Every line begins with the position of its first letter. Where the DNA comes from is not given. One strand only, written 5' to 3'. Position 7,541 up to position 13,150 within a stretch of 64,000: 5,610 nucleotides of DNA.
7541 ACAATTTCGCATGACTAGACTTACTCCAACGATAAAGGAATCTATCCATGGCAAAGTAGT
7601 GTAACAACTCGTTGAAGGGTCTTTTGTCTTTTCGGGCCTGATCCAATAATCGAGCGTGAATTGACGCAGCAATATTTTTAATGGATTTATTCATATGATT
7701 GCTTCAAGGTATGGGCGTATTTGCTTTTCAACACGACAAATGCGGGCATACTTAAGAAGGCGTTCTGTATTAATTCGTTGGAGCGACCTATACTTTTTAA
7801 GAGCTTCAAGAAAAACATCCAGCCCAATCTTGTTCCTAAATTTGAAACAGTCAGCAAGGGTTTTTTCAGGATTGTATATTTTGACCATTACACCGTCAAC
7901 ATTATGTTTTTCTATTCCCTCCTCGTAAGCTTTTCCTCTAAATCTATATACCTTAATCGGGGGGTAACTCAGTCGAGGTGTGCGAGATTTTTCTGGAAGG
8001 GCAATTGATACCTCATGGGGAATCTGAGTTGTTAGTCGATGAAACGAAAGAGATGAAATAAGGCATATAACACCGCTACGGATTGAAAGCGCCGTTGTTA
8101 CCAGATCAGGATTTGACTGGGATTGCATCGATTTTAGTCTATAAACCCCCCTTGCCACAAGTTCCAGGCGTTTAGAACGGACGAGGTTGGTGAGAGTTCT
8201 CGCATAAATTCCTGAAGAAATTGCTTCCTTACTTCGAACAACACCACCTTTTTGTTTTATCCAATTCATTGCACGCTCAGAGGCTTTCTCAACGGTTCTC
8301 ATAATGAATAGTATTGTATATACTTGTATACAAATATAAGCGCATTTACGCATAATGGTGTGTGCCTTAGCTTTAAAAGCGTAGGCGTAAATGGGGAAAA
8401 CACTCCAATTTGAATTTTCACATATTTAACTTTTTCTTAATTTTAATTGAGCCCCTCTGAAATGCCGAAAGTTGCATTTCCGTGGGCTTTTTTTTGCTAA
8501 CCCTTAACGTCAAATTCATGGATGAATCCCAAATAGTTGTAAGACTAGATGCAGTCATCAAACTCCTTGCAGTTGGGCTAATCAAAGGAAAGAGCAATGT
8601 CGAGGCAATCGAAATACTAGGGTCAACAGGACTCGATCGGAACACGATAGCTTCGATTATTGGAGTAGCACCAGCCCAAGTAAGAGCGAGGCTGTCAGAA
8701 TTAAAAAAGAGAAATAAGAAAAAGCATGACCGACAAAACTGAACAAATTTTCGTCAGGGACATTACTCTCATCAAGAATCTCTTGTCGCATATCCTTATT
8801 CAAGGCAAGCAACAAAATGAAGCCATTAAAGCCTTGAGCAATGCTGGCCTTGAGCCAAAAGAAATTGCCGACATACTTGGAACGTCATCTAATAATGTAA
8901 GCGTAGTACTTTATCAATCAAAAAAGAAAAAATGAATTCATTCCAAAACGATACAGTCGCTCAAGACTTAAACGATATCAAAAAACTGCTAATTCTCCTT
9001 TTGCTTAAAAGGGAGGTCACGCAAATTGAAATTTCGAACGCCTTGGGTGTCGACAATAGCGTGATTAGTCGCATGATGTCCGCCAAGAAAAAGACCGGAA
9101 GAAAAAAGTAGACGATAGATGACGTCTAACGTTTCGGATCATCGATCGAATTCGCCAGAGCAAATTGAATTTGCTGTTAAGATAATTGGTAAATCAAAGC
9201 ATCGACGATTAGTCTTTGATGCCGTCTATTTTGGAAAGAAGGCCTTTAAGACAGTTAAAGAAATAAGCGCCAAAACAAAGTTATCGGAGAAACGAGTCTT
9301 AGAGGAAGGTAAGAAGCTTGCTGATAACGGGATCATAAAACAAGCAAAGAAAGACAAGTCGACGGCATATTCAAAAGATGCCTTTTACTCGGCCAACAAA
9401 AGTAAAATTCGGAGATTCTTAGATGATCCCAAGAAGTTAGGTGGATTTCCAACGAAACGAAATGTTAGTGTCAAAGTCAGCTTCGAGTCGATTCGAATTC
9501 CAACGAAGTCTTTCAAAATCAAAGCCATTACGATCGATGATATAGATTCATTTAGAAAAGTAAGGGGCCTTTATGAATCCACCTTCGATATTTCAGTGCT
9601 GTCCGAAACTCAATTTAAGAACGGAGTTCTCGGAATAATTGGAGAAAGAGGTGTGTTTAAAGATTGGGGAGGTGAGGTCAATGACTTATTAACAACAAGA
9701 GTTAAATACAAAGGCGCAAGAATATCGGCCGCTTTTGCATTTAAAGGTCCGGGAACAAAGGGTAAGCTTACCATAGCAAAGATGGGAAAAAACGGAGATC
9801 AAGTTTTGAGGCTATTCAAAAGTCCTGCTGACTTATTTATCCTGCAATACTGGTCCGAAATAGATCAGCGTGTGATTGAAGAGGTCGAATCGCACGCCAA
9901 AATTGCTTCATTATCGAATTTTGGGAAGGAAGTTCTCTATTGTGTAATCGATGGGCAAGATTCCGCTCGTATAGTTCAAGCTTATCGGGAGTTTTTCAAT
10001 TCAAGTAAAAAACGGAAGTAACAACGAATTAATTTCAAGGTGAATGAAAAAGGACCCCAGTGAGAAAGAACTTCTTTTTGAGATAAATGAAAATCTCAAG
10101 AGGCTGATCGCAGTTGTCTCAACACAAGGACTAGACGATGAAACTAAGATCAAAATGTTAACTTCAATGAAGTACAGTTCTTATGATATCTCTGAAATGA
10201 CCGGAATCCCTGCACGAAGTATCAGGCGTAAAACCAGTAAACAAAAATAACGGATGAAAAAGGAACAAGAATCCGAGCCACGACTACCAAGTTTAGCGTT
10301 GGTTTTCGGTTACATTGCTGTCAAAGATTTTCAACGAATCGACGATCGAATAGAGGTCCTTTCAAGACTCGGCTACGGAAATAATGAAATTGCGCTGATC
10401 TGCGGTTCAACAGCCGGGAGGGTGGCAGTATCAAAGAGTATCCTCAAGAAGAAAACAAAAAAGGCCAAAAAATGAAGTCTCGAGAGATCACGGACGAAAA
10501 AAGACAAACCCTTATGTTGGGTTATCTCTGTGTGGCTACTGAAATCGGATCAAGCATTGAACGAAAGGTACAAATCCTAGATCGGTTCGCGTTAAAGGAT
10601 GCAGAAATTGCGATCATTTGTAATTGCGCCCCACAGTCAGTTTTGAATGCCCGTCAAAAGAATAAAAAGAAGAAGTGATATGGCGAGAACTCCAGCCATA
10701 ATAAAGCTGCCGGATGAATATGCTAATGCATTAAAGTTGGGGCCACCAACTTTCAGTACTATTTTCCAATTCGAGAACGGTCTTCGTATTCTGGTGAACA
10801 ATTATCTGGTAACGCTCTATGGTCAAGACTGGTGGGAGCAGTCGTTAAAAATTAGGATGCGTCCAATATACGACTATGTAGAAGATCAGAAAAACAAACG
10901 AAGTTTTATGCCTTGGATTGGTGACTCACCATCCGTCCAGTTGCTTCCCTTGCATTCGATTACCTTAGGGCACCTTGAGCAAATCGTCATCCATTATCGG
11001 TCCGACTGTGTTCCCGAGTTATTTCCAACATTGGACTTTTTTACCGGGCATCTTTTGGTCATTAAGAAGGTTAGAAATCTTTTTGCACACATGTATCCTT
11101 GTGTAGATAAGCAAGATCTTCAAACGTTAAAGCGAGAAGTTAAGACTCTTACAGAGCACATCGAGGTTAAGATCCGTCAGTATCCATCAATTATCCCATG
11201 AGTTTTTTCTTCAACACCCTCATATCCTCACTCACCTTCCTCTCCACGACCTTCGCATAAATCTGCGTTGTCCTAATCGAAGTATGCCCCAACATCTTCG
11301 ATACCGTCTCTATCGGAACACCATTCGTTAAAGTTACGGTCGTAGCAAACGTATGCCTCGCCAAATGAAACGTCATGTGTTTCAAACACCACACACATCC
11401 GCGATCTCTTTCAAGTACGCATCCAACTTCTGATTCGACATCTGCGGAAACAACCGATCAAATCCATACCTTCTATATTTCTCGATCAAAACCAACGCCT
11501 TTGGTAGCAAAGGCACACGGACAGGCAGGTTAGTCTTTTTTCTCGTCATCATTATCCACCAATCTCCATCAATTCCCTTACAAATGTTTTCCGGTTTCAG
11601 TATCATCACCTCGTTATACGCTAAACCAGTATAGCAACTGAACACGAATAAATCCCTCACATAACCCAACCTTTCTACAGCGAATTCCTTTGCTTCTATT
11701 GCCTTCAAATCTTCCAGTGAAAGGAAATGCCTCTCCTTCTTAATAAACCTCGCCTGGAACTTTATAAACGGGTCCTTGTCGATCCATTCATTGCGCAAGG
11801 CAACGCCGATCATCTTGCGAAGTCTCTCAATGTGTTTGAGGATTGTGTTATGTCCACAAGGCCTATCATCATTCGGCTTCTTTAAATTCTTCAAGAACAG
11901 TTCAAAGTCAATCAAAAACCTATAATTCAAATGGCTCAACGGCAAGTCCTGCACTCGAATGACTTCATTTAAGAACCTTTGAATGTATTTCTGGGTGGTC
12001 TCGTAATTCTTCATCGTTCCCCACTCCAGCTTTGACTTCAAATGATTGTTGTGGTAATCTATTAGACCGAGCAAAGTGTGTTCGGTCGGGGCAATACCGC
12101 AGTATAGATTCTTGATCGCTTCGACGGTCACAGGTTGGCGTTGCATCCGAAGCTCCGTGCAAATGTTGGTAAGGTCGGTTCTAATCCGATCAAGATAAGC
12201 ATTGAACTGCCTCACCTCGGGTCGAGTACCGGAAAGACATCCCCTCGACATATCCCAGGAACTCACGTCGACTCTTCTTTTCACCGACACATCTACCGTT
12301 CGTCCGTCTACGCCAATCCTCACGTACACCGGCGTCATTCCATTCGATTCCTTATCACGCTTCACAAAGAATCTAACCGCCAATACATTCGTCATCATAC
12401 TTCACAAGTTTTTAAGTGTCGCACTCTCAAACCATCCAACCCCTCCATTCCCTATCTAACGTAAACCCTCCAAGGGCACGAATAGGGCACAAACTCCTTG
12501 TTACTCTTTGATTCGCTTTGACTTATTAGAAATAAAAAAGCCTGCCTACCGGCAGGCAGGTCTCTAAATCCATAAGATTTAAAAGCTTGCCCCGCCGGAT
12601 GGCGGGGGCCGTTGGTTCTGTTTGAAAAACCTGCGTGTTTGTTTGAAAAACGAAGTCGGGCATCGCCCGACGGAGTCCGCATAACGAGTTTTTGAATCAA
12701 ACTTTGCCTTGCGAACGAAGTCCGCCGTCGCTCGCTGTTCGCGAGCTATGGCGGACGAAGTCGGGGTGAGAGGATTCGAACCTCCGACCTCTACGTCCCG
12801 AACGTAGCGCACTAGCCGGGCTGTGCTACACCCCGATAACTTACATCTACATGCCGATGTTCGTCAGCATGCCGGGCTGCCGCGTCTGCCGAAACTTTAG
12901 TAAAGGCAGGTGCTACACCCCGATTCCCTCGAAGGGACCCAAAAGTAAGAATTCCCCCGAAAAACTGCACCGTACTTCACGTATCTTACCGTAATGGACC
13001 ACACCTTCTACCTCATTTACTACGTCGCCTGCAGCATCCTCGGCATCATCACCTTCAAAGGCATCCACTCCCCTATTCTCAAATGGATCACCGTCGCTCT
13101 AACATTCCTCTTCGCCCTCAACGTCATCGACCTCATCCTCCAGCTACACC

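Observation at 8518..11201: Eight-gene array with a duplicated '3+1' layout: 3 small HTH-polyK paralogs + wHTH/nuclease-like protein, then 3 more HTH-polyK paralogs + HEPN protein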

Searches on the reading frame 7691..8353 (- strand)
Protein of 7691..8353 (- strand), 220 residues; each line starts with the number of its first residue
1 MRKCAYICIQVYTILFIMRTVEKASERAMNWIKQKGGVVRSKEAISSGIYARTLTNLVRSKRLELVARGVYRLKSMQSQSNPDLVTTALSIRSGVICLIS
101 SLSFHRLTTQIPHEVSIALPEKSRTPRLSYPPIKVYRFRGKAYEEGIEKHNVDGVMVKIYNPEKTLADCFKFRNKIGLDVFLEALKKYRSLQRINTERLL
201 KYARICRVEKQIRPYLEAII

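Call 62: search_protein_families(library=pfam, max_evalue=0.001, proteins=[window:7691-8353:-])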
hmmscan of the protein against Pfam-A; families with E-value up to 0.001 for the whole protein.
window:7691-8353:- (220 aa): 1 family
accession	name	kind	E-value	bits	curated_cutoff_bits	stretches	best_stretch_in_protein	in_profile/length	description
PF13338.12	AbiEi_4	-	6.2e-10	39.5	25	1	27-73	2-48/49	Transcriptional regulator, AbiEi antitoxin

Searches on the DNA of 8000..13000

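Call 65: search_rna_families(source=window, start=8000, end=13000, threshold=evalue, max_evalue=1)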
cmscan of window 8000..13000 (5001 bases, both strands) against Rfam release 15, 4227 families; matches with E-value up to 1: 3.
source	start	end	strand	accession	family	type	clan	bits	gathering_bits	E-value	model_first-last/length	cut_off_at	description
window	12761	12835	-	RF00005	tRNA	Gene; tRNA;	CL00001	63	29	2e-12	1-71/71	no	tRNA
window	12532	12608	-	RF02837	anti-hemB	Gene; sRNA;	-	23.3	49.5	0.032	1-81/81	no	Burkholderia RNA 7 (anti-hemB)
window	8770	8805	-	RF03012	Mu-gpT-DE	Gene; sRNA;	-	19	49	0.73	1-53/53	no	Mu-gpT-DE RNA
